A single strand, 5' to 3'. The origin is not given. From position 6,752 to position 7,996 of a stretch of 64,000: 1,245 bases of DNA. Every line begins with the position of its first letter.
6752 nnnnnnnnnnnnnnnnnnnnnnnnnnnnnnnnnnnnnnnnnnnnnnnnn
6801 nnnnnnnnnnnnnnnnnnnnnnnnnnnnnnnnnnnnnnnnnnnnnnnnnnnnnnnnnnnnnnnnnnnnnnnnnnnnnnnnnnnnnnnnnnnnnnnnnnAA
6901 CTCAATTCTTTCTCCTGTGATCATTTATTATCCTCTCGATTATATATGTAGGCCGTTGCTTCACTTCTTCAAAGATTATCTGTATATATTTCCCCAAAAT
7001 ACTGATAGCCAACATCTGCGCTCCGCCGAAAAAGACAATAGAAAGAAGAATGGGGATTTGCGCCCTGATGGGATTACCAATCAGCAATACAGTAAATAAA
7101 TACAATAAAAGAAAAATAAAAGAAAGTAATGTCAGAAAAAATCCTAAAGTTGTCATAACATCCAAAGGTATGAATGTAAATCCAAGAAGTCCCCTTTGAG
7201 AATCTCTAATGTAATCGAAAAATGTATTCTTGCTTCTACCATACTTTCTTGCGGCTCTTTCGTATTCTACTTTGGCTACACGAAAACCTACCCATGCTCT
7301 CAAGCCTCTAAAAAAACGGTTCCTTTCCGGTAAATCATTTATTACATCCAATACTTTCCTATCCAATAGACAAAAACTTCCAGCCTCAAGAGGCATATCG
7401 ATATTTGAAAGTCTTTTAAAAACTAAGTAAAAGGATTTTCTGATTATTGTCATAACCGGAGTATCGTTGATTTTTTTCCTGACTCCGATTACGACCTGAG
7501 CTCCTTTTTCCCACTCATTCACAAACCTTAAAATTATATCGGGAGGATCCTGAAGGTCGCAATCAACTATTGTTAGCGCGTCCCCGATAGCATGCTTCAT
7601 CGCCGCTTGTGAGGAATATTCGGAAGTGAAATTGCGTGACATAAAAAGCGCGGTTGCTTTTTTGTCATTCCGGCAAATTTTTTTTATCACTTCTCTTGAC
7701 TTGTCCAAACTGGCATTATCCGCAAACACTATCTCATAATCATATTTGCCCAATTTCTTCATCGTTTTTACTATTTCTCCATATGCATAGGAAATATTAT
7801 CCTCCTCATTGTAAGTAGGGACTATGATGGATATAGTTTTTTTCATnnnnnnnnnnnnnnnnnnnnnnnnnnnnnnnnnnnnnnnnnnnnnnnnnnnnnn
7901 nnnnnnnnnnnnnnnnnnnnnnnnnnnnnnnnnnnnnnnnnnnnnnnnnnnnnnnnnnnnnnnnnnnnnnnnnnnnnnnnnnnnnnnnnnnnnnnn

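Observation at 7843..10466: Aldolase-like protein, DHQ-synthase-like cyclase and SDR trio inside a glycan island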

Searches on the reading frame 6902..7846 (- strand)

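Call 5: search_protein_families(library=pfam, proteins=[window:6902-7846:-], max_evalue=0.01)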
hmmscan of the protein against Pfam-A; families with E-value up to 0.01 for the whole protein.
window:6902-7846:- (314 aa): 1 family
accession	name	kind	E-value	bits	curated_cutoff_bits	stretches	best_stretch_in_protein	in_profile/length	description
PF00535.33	Glycos_transf_2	-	2.5e-24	86.6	23.3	1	6-167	1-165/168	Glycosyl transferase family 2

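Call 6: search_protein_families(library=ncbifam, proteins=[window:6902-7846:-], max_evalue=0.01)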
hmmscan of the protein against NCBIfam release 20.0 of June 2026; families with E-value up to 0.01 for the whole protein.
window:6902-7846:- (314 aa): 14 families
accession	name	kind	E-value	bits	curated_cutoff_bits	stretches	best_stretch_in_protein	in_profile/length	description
NF047588.1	GlcsyltransPgfSStrep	equivalog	1.1e-65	221.9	500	1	5-305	3-304/308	glycosyltransferase PgfS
NF007986.1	PRK10714.1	equivalog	2e-38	132.2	529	1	3-309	6-314/316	undecaprenyl-phosphate 4-deoxy-4-formamido-L-arabinose transferase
NF047683.1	TeichurnBiosyTuaG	equivalog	9.3e-10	38.6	400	1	2-99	5-98/252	teichuronic acid biosynthesis protein TuaG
TIGR03937.1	PgaC_IcaA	equivalog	2.4e-09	36.6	422.3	1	3-98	45-136/407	poly-beta-1,6-N-acetyl-D-glucosamine synthase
TIGR04283.1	glyco_like_mftF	equivalog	8.2e-07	28.8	182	1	5-140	1-125/221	TIGR04283 family arsenosugar biosynthesis glycosyltransferase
NF038302.1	EPS_HpsE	equivalog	3.7e-06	26.1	300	1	5-99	3-98/307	hormogonium polysaccharide biosynthesis glycosyltransferase HpsE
NF050050.1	ProtGlycPglI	equivalog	5.9e-06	25.9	500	1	4-121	3-117/306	GalNAc(5)-diNAcBac-PP-undecaprenol beta-1,3-glucosyltransferase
NF041875.1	EPS_EpsD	equivalog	1.5e-05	24.6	370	1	5-121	1-114/325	exopolysaccharide biosynthesis glycosyltransferase EpsD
NF007482.0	PRK10073.1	equivalog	2.1e-05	23.7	423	1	3-99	6-97/334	glycosyltransferase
TIGR03111.1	glyc2_xrt_Gpos1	hypoth_equivalog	0.00016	20.6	363.95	1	4-121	50-165/439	TIGR03111 family XrtG-associated glycosyltransferase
NF041865.1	EpsU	equivalog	0.0013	17.8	700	1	2-120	38-155/394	exopolysaccharide biosynthesis GT2 family glycosyltransferase EpsU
TIGR04242.1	nodulat_NodC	equivalog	0.0014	17.7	550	1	4-113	49-157/395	chitooligosaccharide synthase NodC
NF038299.1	EPS_HpsN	equivalog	0.0015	17.5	425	1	4-118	2-112/317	hormogonium polysaccharide biosynthesis glycosyltransferase HpsN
NF010496.0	PRK13915.1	equivalog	0.0036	16.4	262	1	2-101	30-130/307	glucosyl-3-phosphoglycerate synthase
